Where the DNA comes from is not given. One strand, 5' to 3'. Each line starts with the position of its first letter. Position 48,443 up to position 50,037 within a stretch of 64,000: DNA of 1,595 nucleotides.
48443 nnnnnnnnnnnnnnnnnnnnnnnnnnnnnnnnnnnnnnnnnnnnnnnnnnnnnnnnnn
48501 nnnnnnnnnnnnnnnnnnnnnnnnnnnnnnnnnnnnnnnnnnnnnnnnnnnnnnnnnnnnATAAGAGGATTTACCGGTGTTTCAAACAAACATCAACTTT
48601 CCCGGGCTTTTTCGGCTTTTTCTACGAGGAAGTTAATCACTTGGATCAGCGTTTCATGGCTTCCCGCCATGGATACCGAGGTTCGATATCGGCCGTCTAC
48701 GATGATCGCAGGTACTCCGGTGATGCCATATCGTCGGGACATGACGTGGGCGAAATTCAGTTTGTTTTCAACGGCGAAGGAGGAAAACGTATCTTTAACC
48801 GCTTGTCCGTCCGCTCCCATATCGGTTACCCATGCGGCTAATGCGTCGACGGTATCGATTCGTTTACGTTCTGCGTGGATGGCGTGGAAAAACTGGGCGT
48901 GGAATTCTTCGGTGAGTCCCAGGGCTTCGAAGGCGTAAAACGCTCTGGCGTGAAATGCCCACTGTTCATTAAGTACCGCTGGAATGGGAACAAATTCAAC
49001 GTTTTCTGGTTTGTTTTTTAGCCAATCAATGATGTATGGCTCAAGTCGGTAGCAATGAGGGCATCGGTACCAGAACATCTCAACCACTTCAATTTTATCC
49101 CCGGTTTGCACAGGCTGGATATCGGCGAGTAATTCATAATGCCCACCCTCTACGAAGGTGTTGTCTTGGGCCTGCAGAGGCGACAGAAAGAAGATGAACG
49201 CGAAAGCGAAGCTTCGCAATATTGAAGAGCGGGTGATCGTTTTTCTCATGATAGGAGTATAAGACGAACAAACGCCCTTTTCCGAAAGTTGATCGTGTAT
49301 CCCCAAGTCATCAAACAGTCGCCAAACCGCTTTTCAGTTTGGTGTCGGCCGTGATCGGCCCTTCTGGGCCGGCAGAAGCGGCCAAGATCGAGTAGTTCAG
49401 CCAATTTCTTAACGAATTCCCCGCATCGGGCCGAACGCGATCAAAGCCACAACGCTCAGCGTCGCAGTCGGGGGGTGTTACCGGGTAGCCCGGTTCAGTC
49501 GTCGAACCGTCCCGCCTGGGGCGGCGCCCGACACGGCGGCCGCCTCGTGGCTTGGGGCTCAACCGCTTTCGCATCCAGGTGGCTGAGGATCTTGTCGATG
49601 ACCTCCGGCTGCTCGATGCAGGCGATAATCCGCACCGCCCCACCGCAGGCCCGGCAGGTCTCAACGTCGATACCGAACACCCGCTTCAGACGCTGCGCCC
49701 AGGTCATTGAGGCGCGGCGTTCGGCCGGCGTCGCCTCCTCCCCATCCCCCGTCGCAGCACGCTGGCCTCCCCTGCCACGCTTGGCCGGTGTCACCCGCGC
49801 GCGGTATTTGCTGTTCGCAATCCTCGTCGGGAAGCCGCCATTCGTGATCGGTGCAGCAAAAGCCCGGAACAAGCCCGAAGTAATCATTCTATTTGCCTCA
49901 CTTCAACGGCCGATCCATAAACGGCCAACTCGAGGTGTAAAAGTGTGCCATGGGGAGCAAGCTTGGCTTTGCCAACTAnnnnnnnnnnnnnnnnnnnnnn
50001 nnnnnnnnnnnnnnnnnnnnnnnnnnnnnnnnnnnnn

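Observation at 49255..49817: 563-bp IS91 oriIS module that stops exactly at an internal GTTC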

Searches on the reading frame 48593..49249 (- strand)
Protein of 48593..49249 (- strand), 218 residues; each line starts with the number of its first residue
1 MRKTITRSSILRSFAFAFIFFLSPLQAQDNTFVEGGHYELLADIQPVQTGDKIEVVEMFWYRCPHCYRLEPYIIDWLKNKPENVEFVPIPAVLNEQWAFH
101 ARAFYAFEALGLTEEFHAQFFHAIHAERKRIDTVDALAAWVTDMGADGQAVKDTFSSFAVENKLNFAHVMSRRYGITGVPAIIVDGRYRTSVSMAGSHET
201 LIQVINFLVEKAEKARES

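Call 18: search_protein_families(library=pfam, proteins=[window:48593-49249:-], max_evalue=0.001)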
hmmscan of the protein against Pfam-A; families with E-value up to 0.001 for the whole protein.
window:48593-49249:- (218 aa): 3 families
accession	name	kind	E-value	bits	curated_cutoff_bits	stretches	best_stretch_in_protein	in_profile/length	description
PF01323.26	DSBA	-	5.3e-16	59.4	25.6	1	92-191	81-176/191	DSBA-like thioredoxin domain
PF13462.12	Thioredoxin_4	-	0.00012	22.8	23.2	1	54-191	16-153/165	Thioredoxin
PF06110.17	TXD17-like_Trx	-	0.00035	20.6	23.1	0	63-104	38-79/119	Thioredoxin domain-containing protein 17-like, thioredoxin domain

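Call 21: find_encoding_contigs(protein=window:48593-49249:-, flank=6000, max_places=8)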
Protein window:48593-49249:- (218 aa): 1 contig read that carries it; 1 place shown.
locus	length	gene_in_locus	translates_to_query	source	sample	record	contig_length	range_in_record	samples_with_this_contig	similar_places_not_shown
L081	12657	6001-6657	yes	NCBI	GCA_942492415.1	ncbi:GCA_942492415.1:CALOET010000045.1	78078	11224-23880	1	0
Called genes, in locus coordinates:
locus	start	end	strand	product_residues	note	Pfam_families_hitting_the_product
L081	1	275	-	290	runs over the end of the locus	PF00561:Abhydrolase_1, PF12146:Hydrolase_4 (weak), PF12697:Abhydrolase_6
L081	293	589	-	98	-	-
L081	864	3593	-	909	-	PF13191:AAA_16 (weak), PF25873:WHD_MalT, PF17874:TPR_MalT, PF00196:GerE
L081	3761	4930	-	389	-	-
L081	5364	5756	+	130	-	-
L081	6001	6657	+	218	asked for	PF01323:DSBA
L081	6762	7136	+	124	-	PF16347:SGSH_C (weak)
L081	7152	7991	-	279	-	PF00459:Inositol_P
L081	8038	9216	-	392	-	PF00465:Fe-ADH, PF13685:Fe-ADH_2, PF25137:ADH_Fe_C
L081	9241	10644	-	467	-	PF00171:Aldedh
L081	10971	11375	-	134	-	-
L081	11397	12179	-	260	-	PF09865:DUF2092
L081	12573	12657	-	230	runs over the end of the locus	PF01135:PCMT, PF00398:RrnaAD (weak), PF13649:Methyltransf_25 (weak), PF13847:Methyltransf_31 (faint)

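Call 39: find_homologous_proteins(query=window:48593-49249:-, max_evalue=1e-20)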
Query window:48593-49249:- (218 aa): 678 proteins with E <= 1e-20 among 815 candidates; the best 120 are listed.
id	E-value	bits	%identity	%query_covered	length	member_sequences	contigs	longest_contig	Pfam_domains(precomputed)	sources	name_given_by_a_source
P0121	1.2e-143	494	100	100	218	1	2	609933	PF01323.27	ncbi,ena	-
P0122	2.5e-109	382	82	90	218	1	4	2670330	PF01323.27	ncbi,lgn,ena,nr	ncbi:MAG: thiol:disulfide interchange protein DsbA/DsbL [Gammaproteobacteria bacterium]|nr:thiol:dis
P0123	3.7e-107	375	74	100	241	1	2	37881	PF01323.27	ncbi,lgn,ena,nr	ncbi:MAG: thioredoxin domain-containing protein [Gammaproteobacteria bacterium]|nr:thioredoxin domai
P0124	6.4e-100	351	75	89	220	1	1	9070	PF01323.27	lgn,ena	-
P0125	2.5e-97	343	74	88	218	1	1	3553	PF01323.27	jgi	-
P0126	8.7e-95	334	67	100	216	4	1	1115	PF01323.27,PF13462.13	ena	-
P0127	1.2e-93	331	67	99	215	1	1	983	PF01323.27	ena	-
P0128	1.5e-93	330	66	100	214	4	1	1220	PF01323.27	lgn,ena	-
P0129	1.7e-93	330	68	94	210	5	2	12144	PF01323.27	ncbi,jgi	ncbi:MAG: thiol:disulfide interchange protein DsbA/DsbL [Gammaproteobacteria bacterium]|jgi:thiol:di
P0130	3.1e-93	329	68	93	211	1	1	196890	PF01323.27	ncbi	-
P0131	4.8e-93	329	66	99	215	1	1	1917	PF01323.27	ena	-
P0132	9.8e-93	328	63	99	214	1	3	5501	PF01323.27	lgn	-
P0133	9.8e-93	328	67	92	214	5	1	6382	PF01323.27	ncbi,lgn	-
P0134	1.1e-92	328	66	94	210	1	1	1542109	PF01323.27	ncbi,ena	-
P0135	2.1e-92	327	65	100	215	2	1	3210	PF01323.27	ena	-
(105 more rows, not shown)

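Call 40: find_encoding_contigs(protein=P0122, flank=6000, max_places=4)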
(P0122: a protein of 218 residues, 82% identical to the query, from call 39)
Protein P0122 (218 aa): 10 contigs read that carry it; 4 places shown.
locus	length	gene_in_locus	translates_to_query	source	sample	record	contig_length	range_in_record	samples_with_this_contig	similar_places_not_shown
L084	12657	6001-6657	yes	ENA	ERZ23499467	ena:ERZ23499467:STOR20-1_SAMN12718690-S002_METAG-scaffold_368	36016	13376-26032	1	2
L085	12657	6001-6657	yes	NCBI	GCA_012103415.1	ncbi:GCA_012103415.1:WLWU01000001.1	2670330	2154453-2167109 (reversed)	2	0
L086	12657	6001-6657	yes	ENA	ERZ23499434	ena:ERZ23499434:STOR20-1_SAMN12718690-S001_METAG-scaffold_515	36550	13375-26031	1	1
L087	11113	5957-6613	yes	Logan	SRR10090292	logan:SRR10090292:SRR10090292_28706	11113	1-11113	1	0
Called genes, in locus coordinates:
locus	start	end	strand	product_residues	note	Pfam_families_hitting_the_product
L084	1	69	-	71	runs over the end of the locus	PF01165:Ribosomal_S21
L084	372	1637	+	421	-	PF12897:Asp_aminotransf, PF00155:Aminotran_1_2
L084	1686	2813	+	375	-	PF03562:MltA, PF06725:3D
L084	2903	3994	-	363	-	PF01612:DNA_pol_A_exo1, PF00570:HRDC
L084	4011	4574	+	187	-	-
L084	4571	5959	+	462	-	PF01225:Mur_ligase, PF08245:Mur_ligase_M, PF02875:Mur_ligase_C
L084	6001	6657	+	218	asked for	PF01323:DSBA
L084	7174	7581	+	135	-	PF11731:Cdd1 (faint), PF14520:HHH_5 (faint), PF14229:DUF4332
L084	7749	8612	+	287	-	PF02634:FdhD-NarQ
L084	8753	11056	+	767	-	PF18364:Molybdopterin_N, PF00384:Molybdopterin, PF01568:Molydop_binding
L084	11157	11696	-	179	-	-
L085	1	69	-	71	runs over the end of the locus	PF01165:Ribosomal_S21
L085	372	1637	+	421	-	PF12897:Asp_aminotransf, PF00155:Aminotran_1_2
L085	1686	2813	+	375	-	PF03562:MltA, PF06725:3D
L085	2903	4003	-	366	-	PF01612:DNA_pol_A_exo1, PF00570:HRDC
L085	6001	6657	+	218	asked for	PF01323:DSBA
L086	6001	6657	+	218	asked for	PF01323:DSBA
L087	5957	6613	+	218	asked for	PF01323:DSBA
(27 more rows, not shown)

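Call 47: find_encoding_contigs(protein=P0123, flank=4000, max_places=3)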
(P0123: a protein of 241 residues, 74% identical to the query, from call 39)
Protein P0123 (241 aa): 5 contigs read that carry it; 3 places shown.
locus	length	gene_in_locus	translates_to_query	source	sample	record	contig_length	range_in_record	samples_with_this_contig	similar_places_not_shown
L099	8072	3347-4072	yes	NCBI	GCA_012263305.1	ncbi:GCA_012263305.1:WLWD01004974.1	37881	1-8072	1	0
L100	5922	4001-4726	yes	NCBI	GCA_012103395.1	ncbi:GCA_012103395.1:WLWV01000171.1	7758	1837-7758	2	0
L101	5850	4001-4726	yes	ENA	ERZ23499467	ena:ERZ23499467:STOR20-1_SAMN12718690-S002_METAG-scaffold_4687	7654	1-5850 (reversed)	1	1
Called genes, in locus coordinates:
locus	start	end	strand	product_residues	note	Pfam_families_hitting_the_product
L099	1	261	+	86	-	?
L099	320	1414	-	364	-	PF01612:DNA_pol_A_exo1, PF00570:HRDC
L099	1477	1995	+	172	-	-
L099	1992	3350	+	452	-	PF01225:Mur_ligase, PF08245:Mur_ligase_M, PF02875:Mur_ligase_C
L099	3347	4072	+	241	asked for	PF01323:DSBA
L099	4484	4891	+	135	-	PF11731:Cdd1 (faint), PF14520:HHH_5 (faint), PF14229:DUF4332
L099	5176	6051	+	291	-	PF00872:Transposase_mut, PF10551:MULE (weak)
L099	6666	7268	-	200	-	PF00665:rve (weak), PF13683:rve_3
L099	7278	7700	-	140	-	PF13518:HTH_28, PF13551:HTH_29, PF13565:HTH_32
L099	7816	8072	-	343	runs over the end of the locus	PF02668:TauD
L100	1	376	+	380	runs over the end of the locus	PF12897:Asp_aminotransf, PF00155:Aminotran_1_2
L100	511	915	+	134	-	PF03562:MltA, PF06725:3D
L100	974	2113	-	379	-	PF01612:DNA_pol_A_exo1, PF00570:HRDC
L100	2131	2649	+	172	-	-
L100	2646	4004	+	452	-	PF01225:Mur_ligase, PF08245:Mur_ligase_M, PF02875:Mur_ligase_C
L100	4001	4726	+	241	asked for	PF01323:DSBA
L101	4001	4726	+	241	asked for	PF01323:DSBA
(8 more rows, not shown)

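Call 48: find_encoding_contigs(protein=P0124, flank=4000, max_places=3)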
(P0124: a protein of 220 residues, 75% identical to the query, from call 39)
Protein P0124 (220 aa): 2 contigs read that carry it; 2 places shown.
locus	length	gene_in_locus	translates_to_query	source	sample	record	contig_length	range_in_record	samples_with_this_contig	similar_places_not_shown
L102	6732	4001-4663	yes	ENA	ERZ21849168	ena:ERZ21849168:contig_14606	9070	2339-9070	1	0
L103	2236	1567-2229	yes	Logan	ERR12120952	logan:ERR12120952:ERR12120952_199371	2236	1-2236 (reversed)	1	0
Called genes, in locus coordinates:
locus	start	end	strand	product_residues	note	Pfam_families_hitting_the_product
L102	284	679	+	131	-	PF03562:MltA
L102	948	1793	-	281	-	PF01612:DNA_pol_A_exo1, PF00570:HRDC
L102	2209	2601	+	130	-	-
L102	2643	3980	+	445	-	PF01225:Mur_ligase, PF08245:Mur_ligase_M, PF02875:Mur_ligase_C (weak)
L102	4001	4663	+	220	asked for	PF01323:DSBA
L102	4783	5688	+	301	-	PF03009:GDPD, PF13653:GDPD_2 (faint)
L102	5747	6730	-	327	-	?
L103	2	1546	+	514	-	?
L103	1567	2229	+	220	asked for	PF01323:DSBA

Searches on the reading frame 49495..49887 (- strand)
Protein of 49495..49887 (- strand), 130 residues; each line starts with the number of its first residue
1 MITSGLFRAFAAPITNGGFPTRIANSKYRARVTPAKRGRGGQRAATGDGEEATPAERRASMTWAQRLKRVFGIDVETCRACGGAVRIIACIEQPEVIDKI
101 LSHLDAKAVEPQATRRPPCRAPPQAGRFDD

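Call 42: find_encoding_contigs(protein=window:49495-49887:-, flank=10000, max_places=10)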
Protein window:49495-49887:- (130 aa): 1 contig read that carries it; 1 place shown.
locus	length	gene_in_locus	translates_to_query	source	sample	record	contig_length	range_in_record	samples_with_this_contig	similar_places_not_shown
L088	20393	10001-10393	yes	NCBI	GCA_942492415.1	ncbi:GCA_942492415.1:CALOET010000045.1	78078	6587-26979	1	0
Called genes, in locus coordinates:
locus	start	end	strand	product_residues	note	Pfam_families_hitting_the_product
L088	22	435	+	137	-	PF04986:Y2_Tnp (faint)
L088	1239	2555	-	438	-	PF05990:DUF900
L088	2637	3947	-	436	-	PF04966:OprB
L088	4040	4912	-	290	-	PF00561:Abhydrolase_1, PF12146:Hydrolase_4 (weak), PF12697:Abhydrolase_6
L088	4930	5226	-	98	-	-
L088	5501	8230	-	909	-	PF13191:AAA_16 (weak), PF25873:WHD_MalT, PF17874:TPR_MalT, PF00196:GerE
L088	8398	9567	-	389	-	-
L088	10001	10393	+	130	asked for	-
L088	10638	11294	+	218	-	PF01323:DSBA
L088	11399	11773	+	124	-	PF16347:SGSH_C (weak)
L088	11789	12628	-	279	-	PF00459:Inositol_P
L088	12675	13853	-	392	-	PF00465:Fe-ADH, PF13685:Fe-ADH_2, PF25137:ADH_Fe_C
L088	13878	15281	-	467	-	PF00171:Aldedh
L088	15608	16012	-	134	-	-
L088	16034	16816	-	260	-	PF09865:DUF2092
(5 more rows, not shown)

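Call 64: search_protein_families(library=pfam, proteins=[window:49495-49887:-], max_evalue=0.01)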
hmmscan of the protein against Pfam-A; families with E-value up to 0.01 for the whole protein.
window:49495-49887:- (130 aa): 0 families
